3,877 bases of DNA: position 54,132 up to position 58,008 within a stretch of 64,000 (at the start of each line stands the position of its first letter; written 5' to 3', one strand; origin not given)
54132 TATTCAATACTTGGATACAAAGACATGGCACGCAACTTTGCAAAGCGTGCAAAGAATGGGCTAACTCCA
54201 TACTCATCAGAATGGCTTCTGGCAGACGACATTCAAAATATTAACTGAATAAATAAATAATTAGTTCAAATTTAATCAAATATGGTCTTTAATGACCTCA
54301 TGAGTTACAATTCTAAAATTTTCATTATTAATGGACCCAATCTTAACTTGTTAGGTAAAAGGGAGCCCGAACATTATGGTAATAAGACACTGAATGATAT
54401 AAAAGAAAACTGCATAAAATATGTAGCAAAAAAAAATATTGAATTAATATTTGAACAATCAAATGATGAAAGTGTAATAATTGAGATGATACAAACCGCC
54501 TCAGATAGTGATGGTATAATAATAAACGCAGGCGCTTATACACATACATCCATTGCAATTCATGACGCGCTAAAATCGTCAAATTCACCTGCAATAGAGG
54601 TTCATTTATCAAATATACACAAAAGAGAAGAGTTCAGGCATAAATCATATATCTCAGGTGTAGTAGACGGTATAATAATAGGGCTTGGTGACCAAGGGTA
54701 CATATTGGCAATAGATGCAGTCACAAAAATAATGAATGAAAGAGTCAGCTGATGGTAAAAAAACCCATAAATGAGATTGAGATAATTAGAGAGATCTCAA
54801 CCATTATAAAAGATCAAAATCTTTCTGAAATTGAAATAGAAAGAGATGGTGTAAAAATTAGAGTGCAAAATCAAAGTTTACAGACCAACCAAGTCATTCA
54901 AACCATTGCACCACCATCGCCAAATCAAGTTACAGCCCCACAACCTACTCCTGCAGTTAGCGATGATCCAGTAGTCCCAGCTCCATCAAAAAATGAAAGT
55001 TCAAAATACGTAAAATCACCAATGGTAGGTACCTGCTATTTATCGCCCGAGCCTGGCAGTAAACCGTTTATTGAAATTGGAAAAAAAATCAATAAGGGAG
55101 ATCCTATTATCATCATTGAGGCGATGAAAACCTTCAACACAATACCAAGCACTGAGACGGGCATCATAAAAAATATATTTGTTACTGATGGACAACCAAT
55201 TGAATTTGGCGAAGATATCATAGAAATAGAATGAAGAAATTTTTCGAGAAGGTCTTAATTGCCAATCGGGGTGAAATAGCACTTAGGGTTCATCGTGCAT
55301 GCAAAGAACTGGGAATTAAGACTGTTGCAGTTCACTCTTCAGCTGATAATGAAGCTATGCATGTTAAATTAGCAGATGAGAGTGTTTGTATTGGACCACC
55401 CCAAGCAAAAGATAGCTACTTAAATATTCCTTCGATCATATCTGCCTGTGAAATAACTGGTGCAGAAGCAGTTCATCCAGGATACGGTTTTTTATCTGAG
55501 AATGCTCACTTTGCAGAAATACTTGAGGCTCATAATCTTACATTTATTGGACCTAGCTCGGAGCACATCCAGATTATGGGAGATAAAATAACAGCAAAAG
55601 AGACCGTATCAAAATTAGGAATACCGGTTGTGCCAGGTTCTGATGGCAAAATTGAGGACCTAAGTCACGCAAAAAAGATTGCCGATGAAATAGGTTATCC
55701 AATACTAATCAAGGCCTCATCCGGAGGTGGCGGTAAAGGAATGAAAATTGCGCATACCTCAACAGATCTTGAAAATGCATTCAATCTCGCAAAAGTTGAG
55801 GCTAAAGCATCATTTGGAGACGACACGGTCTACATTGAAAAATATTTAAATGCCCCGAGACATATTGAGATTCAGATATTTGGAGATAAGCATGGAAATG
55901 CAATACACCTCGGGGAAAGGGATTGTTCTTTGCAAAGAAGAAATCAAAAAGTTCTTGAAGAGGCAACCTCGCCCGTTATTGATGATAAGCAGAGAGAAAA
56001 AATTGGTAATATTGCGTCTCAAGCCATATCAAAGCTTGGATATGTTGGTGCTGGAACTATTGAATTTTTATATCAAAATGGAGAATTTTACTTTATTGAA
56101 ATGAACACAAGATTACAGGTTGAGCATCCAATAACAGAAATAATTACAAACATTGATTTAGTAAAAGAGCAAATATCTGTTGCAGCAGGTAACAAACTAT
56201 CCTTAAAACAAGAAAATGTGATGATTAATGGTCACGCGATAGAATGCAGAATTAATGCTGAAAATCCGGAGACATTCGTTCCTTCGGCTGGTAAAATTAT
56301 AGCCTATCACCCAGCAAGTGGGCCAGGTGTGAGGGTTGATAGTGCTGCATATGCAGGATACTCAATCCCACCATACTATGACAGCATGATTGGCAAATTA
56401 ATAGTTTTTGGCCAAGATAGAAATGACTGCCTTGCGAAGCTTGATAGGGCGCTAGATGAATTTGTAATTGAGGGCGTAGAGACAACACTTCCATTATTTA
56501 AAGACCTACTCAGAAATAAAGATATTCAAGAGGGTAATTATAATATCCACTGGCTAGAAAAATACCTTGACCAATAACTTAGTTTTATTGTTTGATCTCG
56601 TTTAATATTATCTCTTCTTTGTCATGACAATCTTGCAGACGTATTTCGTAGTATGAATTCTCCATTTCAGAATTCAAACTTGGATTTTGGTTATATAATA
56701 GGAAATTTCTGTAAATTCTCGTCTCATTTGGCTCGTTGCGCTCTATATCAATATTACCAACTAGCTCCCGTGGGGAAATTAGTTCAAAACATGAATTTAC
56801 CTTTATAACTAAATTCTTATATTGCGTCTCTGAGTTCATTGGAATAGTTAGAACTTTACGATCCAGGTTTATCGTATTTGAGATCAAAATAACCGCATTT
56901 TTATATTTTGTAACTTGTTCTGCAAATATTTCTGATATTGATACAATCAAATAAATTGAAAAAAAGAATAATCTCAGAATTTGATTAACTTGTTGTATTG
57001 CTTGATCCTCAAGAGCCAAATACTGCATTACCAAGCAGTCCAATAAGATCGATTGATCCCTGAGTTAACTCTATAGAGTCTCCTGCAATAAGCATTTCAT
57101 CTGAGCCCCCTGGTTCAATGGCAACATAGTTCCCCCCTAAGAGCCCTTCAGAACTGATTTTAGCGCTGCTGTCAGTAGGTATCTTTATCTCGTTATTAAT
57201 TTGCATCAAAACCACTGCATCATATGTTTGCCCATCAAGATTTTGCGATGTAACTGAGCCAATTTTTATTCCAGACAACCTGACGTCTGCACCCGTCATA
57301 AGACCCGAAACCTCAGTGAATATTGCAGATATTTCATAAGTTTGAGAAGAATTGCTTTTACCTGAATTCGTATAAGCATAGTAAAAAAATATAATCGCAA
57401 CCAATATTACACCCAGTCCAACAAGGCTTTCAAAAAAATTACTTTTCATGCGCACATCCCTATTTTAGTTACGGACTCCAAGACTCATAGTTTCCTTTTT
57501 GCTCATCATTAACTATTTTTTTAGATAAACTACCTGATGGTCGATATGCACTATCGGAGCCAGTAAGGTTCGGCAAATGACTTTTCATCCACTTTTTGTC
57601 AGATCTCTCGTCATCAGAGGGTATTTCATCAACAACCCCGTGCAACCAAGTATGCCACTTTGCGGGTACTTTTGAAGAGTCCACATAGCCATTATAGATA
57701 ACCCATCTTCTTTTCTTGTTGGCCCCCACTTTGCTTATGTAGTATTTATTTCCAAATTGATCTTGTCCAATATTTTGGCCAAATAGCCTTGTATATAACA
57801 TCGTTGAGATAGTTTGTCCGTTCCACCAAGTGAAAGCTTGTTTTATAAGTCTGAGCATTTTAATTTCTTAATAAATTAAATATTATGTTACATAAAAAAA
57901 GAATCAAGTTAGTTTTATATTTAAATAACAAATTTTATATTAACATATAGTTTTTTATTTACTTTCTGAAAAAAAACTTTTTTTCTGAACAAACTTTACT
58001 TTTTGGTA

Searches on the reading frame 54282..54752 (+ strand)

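Call 56: search_protein_families(library=pfam, proteins=[window:54282-54752:+], max_evalue=0.01)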
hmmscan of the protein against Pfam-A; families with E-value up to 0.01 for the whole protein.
window:54282-54752:+ (156 aa): 1 family
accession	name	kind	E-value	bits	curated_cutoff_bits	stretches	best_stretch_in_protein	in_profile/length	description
PF01220.24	DHquinase_II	-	2.1e-56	189.9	23.3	1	12-147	1-137/138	Dehydroquinase class II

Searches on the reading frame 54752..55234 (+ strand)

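Call 56: search_protein_families(library=pfam, proteins=[window:54752-55234:+], max_evalue=0.01)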
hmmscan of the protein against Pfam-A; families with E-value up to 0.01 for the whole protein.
window:54752-55234:+ (160 aa): 2 families
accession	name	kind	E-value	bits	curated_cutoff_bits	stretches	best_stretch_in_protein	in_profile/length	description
PF00364.28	Biotin_lipoyl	-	2.1e-19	69.6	22.1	1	87-159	3-73/73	Biotin-requiring enzyme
PF13533.13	Biotin_lipoyl_2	-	0.00079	19.6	29.8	0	137-153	9-25/32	Biotin-lipoyl like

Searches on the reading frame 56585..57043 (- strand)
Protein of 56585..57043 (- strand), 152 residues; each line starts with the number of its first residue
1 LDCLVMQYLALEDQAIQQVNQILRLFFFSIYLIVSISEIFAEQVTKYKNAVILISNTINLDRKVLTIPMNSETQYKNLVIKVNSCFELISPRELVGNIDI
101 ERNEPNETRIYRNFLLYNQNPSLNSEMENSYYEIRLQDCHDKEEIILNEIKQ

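Call 56: search_protein_families(library=pfam, proteins=[window:56585-57043:-], max_evalue=0.01)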
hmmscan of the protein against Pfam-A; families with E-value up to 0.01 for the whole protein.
window:56585-57043:- (152 aa): 2 families
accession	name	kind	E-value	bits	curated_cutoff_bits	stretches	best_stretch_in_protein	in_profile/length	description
PF09923.14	DUF2155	-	6.8e-05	23.4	27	1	56-139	7-89/89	Uncharacterized protein conserved in bacteria (DUF2155)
PF17888.7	Carm_PH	-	0.0075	17.1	26.4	0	57-89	60-92/94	Carmil pleckstrin homology domain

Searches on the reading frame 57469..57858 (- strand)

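Call 56: search_protein_families(library=pfam, proteins=[window:57469-57858:-], max_evalue=0.01)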
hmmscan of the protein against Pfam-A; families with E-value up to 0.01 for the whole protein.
window:57469-57858:- (129 aa): 1 family
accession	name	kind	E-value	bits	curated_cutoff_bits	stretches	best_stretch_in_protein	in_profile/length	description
PF05071.21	NDUFA12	-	1.3e-25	90.5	23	1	27-129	1-98/98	NADH ubiquinone oxidoreductase subunit NDUFA12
